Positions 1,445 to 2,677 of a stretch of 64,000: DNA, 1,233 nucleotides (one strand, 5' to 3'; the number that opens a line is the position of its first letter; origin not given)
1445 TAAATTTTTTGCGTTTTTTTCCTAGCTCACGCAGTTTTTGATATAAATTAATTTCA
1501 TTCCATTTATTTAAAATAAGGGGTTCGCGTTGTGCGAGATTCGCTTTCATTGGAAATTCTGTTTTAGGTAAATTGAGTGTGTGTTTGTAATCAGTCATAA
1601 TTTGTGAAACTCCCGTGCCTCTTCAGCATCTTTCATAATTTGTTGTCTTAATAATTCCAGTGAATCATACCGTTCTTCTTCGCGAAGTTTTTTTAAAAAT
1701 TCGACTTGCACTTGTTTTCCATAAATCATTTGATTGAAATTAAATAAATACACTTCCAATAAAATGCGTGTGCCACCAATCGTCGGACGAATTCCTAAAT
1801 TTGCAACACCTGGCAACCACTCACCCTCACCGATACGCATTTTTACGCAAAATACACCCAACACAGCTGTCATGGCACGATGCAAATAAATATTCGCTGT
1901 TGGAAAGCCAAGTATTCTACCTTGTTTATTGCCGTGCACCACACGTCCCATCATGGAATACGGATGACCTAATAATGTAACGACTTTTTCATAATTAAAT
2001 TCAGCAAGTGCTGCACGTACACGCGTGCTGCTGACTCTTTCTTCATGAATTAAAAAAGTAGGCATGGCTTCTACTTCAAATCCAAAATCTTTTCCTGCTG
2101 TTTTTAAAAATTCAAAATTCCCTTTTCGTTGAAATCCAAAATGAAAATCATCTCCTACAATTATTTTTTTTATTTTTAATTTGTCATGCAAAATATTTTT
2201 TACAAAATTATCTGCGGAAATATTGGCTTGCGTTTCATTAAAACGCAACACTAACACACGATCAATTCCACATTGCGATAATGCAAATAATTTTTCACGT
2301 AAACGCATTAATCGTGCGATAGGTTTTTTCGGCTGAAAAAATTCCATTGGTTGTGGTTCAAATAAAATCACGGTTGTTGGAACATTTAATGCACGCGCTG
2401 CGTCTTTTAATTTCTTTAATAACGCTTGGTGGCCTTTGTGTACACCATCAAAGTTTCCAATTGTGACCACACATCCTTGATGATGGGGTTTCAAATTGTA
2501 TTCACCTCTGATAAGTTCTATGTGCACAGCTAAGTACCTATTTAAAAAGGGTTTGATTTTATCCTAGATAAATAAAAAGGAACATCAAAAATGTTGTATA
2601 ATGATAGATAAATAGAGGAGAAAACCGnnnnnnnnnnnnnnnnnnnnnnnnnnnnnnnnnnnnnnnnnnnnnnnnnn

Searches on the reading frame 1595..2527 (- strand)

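Call 39: search_protein_families(library=pfam, proteins=[window:1595-2527:-], max_evalue=0.0001)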
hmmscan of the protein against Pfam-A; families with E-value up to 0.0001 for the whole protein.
window:1595-2527:- (310 aa): 3 families
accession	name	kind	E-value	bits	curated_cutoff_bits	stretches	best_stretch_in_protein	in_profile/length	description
PF06574.18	FAD_syn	-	2.4e-56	190.4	27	1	14-169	3-158/158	FAD synthetase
PF01687.23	Flavokinase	-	1.9e-39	135.2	19.6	1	186-307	1-123/124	Riboflavin kinase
PF01467.32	CTP_transf_like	-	6.6e-07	30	21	1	22-172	2-132/133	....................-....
